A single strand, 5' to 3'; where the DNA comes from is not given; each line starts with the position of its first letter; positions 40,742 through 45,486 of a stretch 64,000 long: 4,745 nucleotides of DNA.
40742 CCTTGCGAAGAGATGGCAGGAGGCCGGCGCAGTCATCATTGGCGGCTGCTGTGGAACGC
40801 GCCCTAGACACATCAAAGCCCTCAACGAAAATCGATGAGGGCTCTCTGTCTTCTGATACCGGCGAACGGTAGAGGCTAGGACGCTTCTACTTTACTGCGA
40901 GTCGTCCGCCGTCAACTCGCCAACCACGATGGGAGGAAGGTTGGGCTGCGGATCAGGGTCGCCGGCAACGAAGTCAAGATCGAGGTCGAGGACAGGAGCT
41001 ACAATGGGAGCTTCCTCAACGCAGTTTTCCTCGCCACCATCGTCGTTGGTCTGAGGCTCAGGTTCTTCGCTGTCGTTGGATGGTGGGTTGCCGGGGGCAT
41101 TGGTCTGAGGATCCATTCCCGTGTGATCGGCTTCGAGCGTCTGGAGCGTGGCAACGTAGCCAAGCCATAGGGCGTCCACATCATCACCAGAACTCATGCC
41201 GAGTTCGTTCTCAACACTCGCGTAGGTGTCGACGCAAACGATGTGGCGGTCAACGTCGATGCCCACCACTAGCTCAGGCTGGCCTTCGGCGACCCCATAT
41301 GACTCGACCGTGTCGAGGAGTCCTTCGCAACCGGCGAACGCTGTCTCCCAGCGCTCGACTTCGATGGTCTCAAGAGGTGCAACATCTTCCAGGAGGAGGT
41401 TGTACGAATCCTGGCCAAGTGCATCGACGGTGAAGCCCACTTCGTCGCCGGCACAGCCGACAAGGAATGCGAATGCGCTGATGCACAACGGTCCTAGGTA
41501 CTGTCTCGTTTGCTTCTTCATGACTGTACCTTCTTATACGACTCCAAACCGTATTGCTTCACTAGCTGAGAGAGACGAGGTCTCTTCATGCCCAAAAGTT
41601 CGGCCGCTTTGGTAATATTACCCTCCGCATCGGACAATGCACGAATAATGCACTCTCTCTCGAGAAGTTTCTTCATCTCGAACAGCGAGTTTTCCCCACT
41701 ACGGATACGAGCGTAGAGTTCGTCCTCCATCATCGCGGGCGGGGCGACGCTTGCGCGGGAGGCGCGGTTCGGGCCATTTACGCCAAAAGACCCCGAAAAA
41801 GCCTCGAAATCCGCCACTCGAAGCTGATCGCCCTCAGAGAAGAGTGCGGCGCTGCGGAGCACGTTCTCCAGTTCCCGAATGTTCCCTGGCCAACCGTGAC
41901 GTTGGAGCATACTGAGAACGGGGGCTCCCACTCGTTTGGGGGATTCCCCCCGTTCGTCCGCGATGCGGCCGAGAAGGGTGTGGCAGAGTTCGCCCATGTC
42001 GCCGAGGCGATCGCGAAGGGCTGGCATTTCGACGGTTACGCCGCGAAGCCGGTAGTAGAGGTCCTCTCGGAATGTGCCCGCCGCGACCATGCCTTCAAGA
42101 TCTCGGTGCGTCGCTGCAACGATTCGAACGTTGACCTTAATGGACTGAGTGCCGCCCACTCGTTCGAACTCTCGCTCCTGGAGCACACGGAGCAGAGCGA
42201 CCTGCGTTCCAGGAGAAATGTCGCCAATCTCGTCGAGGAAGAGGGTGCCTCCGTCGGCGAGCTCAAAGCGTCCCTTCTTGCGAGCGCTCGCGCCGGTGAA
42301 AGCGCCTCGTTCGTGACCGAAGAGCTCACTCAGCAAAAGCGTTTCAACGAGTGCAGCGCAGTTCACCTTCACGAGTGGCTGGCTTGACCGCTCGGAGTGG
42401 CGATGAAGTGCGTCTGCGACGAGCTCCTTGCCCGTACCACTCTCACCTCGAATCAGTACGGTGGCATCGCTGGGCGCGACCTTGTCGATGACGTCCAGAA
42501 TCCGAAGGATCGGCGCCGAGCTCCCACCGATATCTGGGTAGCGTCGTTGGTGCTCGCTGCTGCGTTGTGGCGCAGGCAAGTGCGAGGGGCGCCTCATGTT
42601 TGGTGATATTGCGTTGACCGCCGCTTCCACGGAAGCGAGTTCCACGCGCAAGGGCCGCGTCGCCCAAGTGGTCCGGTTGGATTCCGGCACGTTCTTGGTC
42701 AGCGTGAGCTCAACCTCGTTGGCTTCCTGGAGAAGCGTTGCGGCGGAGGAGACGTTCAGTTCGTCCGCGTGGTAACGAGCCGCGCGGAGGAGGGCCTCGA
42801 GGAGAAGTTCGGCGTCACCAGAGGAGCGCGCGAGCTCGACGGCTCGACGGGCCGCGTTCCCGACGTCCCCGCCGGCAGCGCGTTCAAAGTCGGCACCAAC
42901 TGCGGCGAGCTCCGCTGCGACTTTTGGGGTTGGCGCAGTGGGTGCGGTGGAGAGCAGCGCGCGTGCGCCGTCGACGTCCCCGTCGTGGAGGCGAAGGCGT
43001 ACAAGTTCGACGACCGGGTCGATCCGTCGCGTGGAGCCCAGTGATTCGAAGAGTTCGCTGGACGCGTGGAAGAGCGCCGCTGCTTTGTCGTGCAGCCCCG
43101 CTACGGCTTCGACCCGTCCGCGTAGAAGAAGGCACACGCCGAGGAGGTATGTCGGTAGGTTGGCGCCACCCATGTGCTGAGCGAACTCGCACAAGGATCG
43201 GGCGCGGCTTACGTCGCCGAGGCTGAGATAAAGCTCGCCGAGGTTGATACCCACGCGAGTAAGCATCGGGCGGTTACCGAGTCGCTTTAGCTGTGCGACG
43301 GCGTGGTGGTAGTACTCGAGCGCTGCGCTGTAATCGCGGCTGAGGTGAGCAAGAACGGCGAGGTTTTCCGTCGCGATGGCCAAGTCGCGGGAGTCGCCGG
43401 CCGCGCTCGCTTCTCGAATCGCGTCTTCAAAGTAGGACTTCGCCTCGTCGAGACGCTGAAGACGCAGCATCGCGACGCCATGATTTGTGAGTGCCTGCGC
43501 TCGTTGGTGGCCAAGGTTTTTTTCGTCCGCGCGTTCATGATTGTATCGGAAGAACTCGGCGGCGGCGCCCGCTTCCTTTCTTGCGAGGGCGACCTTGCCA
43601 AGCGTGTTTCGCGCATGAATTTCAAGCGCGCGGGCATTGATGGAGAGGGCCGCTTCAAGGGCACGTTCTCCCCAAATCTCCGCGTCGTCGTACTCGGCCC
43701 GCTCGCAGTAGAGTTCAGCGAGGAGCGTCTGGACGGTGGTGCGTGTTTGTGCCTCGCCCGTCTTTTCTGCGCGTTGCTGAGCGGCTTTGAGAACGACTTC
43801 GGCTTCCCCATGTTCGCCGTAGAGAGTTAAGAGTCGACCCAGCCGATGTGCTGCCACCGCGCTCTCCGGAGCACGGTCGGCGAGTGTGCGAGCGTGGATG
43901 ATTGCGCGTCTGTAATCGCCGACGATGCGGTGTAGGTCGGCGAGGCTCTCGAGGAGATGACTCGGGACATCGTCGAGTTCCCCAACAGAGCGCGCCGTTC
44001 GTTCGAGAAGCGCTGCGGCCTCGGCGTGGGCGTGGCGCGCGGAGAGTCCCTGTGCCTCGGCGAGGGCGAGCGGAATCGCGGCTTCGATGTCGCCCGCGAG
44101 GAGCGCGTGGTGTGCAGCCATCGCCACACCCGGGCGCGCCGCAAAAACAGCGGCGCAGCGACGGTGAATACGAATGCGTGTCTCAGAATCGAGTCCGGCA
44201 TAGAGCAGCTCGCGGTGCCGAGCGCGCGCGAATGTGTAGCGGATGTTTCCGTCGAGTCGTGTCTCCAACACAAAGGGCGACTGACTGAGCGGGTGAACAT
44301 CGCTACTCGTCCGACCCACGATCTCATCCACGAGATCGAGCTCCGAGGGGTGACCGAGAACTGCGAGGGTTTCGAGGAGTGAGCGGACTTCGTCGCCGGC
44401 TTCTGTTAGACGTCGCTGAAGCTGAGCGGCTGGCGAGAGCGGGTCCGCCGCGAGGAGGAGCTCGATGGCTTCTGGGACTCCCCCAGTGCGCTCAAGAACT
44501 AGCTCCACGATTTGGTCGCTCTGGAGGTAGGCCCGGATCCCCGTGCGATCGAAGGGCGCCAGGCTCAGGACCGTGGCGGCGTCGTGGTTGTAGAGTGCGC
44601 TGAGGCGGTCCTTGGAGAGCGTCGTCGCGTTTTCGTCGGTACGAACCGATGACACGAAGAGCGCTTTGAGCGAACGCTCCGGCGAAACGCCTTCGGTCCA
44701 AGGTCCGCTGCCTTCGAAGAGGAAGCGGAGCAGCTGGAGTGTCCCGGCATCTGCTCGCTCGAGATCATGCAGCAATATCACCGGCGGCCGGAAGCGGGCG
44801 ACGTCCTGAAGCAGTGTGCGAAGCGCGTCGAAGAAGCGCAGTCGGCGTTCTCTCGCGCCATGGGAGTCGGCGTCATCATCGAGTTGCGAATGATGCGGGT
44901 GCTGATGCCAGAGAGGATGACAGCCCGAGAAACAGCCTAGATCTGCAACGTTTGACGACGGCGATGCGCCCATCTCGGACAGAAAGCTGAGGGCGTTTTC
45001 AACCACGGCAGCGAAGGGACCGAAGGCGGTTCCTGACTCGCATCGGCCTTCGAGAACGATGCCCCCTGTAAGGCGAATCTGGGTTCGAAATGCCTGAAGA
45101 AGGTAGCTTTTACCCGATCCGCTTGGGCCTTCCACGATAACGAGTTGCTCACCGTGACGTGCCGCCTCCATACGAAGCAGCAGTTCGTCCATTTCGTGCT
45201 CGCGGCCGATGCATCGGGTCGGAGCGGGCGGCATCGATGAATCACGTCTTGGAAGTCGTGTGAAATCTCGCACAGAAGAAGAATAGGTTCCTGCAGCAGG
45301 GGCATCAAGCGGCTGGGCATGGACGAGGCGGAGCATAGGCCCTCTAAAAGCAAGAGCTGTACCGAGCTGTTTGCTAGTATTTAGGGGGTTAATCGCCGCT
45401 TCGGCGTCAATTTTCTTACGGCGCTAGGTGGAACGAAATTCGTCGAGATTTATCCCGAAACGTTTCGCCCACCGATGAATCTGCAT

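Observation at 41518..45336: STAND-type NTPase + TPR sensor array fused to a complete sigma-54 enhancer-binding module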

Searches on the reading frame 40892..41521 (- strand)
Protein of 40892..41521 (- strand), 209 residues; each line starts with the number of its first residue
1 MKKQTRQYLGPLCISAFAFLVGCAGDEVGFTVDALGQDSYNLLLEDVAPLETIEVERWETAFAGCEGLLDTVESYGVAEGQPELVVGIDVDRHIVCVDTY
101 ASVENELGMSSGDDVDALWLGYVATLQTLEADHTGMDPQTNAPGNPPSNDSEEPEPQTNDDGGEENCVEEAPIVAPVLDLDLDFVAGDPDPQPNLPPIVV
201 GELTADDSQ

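Call 36: search_protein_families(library=pfam, proteins=[window:40892-41521:-], max_evalue=0.01)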
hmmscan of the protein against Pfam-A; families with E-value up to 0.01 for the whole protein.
window:40892-41521:- (209 aa): 0 families

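Call 56: find_homologous_proteins(query=window:40895-41521:-, max_evalue=0.001)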
Query window:40895-41521:- (209 aa): 17 proteins with E <= 0.001 among 361 candidates.
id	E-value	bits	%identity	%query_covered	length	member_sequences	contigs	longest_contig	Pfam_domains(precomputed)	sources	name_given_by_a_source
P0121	2.9e-134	464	100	100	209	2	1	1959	-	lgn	-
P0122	4.0e-105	369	78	100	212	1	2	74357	-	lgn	-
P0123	6.7e-99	348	79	99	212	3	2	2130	-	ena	-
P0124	2.8e-79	284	70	93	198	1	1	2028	-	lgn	-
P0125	1.3e-77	279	68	95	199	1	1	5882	-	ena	-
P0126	1.1e-75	272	69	93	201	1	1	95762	-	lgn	-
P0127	3.1e-74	268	64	99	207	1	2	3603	-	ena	-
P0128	2.7e-26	111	40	90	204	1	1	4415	-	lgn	-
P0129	6.1e-24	103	41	91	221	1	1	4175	-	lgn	-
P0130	1.8e-23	102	39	93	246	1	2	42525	-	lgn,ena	-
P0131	1.1e-20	93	38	84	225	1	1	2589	-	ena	-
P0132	5.9e-19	87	39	89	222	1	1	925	-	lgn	-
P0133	3.4e-18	84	40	84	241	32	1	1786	-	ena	-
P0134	6.7e-16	77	42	59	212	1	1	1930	-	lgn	-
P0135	9.4e-14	70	43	53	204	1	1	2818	-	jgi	-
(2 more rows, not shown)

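Call 63: predict_structure(alignment_id=A6)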
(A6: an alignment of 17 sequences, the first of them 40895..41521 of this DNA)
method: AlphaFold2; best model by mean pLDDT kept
length: 209 residues; sequences in the alignment: 17
mean_pLDDT: 67.1   pTM: 0.45
mean pLDDT of the five models: 67.1, 66.8, 65.2, 64.9, 64.1
residues with pLDDT >= 90: 68; 70-90: 19; 50-70: 50; < 50: 72
segments of 3 or more residues with pLDDT < 50: 25-39, 137-148, 152-154, 156-160, 162-164, 168-185
pLDDT, mean of each block of 10 residues (from residue 1): 53 53 46 44 69 96 94 96 96 97 91 86 89 57 45 47 47 44 49 57 49
secondary structure, 60 per line:
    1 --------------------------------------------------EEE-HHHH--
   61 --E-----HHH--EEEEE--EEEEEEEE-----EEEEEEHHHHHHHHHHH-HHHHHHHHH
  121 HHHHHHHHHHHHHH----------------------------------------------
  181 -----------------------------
elements in order: E51-53 H55-58 E74-78 E81-88 E94-99 H100-110 H112-134

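Call 65: fold_search(model_id=the predicted structure, library=pdb)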
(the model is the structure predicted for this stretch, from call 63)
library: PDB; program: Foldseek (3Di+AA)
matches with E <= 10: 232; with E <= 0.001: 0
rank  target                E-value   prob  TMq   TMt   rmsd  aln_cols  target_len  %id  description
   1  5sxw_B                6.8e-01  0.23  0.17  0.05   8.2        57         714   16  Crystal structure of the E198A variant of catalase-peroxidase KatG of Burkholderia pseudomallei (released 2016-09-07)
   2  5ksg_B                7.2e-01  0.18  0.18  0.06  11.9        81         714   14  Crystal structure of the W153F variant of catalase-peroxidase from B. pseudomallei treated with isoniazid (released 2017-07-12)
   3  9sgn_AP1              7.8e-01  0.15  0.17  0.07  12.3        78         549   14  S315I KatG mutant no Heme (released 2026-01-14)
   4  9sgq_B                1.1e+00  0.13  0.17  0.06  12.3        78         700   14  S315R KatG mutant one Heme (released 2026-01-14)
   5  9sgs_B                1.2e+00  0.16  0.17  0.07   8.7        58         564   16  S315G KatG mutant no Heme (released 2026-01-14)
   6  9sgr_B                1.2e+00  0.13  0.17  0.07  12.2        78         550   14  S315N KatG mutant no heme (released 2026-01-14)
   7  9sgm_A                1.2e+00  0.13  0.17  0.05  12.2        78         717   14  S315I KatG mutant two Heme (released 2026-01-14)
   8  1j8i_MODEL_1_A        1.2e+00  0.09  0.13  0.26  15.5        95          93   13  Solution Structure of Human Lymphotactin (released 2001-10-24)
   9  9k76                  1.2e+00  0.03  0.13  0.15  15.8       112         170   18  Crystal structure of human STING in complex with F2W (released 2025-10-29)
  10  7vmc_C                1.3e+00  0.09  0.10  0.11   2.5        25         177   28  Crystal structure of EF-Tu/CdiA/CdiI (released 2022-03-30)
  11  5zda                  1.4e+00  0.06  0.13  0.11  10.2        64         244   11  Crystal structure of poly(ADP-ribose) glycohydrolase (PARG) from Deinococcus radiodurans in apo form (released 2019-02-27)
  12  2muy_MODEL_1_A        1.6e+00  0.09  0.12  0.25   6.8        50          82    8  The solution structure of the FtsH periplasmic N-domain (released 2015-01-28)
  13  3d8e_D                1.6e+00  0.04  0.11  0.16  10.2        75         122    9  Crystal structure of the human Fe65-PTB1 domain (trigonal crystal form) (released 2008-06-10)
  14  5yhr_A                1.8e+00  0.08  0.14  0.29  13.9        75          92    8  Crystal structure of the anti-CRISPR protein, AcrF2 (released 2018-02-07)
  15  9sgl_A                1.8e+00  0.08  0.16  0.05  11.9        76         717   13  S315T KatG mutant two Heme (released 2026-01-14)
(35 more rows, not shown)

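Call 77: search_protein_families(library=padloc, proteins=[window:40895-41521:-], max_evalue=0.01)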
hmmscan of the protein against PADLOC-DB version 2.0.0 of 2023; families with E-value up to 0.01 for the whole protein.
window:40895-41521:- (209 aa): 0 families

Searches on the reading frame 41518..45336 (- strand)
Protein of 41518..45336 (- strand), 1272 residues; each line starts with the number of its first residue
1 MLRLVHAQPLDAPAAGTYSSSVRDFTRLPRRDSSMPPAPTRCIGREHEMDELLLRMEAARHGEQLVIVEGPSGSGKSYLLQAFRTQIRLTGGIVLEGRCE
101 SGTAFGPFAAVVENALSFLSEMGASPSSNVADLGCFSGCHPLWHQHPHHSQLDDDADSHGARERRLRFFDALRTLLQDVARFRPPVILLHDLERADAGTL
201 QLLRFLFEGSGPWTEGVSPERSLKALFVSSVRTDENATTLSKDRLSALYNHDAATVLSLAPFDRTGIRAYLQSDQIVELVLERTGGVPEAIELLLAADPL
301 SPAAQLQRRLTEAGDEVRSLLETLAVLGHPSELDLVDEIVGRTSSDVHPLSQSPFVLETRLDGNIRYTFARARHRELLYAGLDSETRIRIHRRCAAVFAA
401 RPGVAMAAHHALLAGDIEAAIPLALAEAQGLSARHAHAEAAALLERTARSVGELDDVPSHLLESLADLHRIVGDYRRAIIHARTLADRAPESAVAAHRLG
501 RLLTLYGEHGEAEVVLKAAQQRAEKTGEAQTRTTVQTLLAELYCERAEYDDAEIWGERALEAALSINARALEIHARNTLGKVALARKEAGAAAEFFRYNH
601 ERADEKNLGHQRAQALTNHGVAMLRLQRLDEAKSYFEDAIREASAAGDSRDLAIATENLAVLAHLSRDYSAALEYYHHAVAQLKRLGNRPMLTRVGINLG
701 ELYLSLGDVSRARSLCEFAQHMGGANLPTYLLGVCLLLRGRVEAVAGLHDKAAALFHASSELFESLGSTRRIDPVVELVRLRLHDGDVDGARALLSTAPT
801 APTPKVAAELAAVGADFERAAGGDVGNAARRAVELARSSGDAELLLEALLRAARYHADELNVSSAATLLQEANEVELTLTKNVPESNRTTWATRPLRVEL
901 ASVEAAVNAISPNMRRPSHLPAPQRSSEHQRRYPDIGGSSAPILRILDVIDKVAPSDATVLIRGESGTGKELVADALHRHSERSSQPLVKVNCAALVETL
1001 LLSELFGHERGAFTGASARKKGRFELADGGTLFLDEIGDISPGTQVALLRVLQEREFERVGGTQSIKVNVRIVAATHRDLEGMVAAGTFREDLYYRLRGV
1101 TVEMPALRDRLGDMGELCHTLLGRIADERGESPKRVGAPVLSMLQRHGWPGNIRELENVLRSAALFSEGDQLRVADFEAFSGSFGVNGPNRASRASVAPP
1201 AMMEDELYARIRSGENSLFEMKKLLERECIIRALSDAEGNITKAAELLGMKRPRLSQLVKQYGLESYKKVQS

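Call 4: search_protein_families(library=pfam, proteins=[window:41518-45336:-], max_evalue=1)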
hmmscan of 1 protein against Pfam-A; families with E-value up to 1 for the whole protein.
window:41518-45336:- (1272 aa): 39 families (the best 25 are shown)
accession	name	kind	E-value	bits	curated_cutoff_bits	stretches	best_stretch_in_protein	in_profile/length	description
PF00158.32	Sigma54_activat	-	2.6e-73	245.7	20.2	1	938-1102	3-167/168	Sigma-54 interaction domain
PF13191.12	AAA_16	-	6.9e-24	85.7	32.6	2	41-209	1-158/167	AAA ATPase domain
PF14532.12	Sigma54_activ_2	-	3.2e-22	79.7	25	1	938-1107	2-138/138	Sigma-54 interaction domain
PF25601.1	AAA_lid_14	-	2.1e-16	59.9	27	1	1108-1179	1-72/87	AAA+ ATPase lid domain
PF13424.12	TPR_12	-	4.3e-14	52.9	30.1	5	612-683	2-75/77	Tetratricopeptide repeat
PF07728.20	AAA_5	-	2.9e-09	37.5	22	1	960-1078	2-123/139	AAA domain (dynein-related subfamily)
PF02954.25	HTH_8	-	2.2e-08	34.1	22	1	1225-1255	5-35/42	Bacterial regulatory protein, Fis family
PF13401.12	AAA_22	-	1.9e-06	28.7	27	1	61-208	3-109/130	AAA domain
PF07724.20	AAA_2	-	5.8e-06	26.9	27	1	959-1062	5-109/166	AAA domain (Cdc48 subfamily)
PF13604.12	AAA_30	-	5.9e-06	26.6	27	1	58-95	13-50/191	AAA domain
PF20703.3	nSTAND1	-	3.5e-05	24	27.1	1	43-82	17-52/379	Novel STAND NTPase 1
PF00004.35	AAA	-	4.1e-05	24.5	21.2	1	960-1078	1-110/131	ATPase family associated with various cellular activities (AAA)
PF00005.33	ABC_tran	-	0.00031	21.8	25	1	61-97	10-46/137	ABC transporter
PF01078.27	Mg_chelatase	-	0.00031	20.7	20.3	0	1015-1056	93-134/207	Magnesium chelatase, subunit ChlI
PF13555.12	AAA_29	-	0.00052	20.1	27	1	59-84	20-43/61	P-loop containing region of AAA domain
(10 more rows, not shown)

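Call 5: search_protein_families(library=ncbifam, proteins=[window:41518-45336:-], max_evalue=0.1)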
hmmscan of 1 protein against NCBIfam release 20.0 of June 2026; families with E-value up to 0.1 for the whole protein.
window:41518-45336:- (1272 aa): 45 families (the best 25 are shown)
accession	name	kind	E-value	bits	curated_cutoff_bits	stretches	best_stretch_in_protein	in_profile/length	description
TIGR01817.1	nifA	equivalog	1.5e-112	377.1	528.85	1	922-1261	184-526/534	nif-specific transcriptional activator NifA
TIGR01818.1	ntrC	equivalog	1.2e-97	327.7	558.6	1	926-1260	126-461/463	nitrogen regulation protein NR(I)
TIGR02915.1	PEP_resp_reg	equivalog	1.2e-97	327.5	502.6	2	933-1178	138-383/445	PEP-CTERM-box response regulator transcription factor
NF003451.0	PRK05022.1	equivalog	8.6e-93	311.8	476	1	925-1265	181-511/512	nitric oxide reductase transcriptional regulator NorR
NF038308.1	RNA_repair_RtcR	equivalog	1.1e-91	308.3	650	1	924-1259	170-508/530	RNA repair transcriptional activator RtcR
NF008469.0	PRK11361.1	equivalog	4.1e-91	306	714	1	937-1265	146-457/461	acetoacetate metabolism transcriptional regulator AtoC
NF050807.1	TransRegFlbDCaul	equivalog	4.8e-88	296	750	1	945-1264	129-440/454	sigma-54-dependent transcriptional regulator FlbD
NF041552.1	TF_PrdR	equivalog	3.7e-86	289.7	795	1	929-1263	262-577/577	sigma-54 dependent transcriptional regulator PrdR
NF007689.0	PRK10365.1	equivalog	5.5e-86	289.1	760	1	932-1170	138-375/441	sigma-54-dependent response regulator transcription factor ZraR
NF008176.1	PRK10923.1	equivalog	8.1e-80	268.7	620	1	925-1265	129-469/469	nitrogen regulation protein NR(I)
TIGR02974.1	phageshock_pspF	equivalog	3.3e-79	266.5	443.55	1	938-1262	3-336/336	phage shock protein operon transcriptional activator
NF041946.1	LuxO_transreg_Vib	equivalog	3.6e-78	263.4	800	1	924-1251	123-449/463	quorum-sensing sigma-54 dependent transcriptional regulator LuxO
NF011958.0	PRK15429.1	equivalog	4.9e-78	263.4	830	1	933-1175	378-620/692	formate hydrogenlyase transcriptional activator FlhA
TIGR02329.1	propionate_PrpR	equivalog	2.2e-76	257.6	499.2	1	914-1255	191-520/526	propionate catabolism operon regulatory protein PrpR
NF051870.1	NAssimRespRegNtrX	equivalog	9e-74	249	600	1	933-1263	138-451/452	nitrogen assimilation response regulator NtrX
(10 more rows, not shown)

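Call 77: search_protein_families(library=padloc, proteins=[window:41521-45234:-], max_evalue=0.01)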
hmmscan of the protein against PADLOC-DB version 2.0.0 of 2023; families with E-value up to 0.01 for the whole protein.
window:41521-45234:- (1238 aa): 6 families
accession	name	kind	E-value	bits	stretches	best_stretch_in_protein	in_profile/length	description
PDLC01995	RtcR_PspF2--CARF_AAA_HTH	-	3e-109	364.3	1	891-1231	158-481/481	-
PDLC01994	RtcR_PspF1--CARF_AAA_HTH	-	1.5e-51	173.9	1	892-1227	152-467/468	-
PDLC01993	RtcR--CARF_AAA_HTH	-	3.4e-47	159.1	1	908-1140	188-429/523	-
PDLC01169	TPR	-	1.8e-08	32.1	1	415-614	36-223/252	TPR repeats containing protein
PDLC04140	mad8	-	0.0011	16.5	0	29-56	27-54/314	mads_8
PDLC04606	PDC-M37B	-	0.0014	15.9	1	926-1002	177-252/390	-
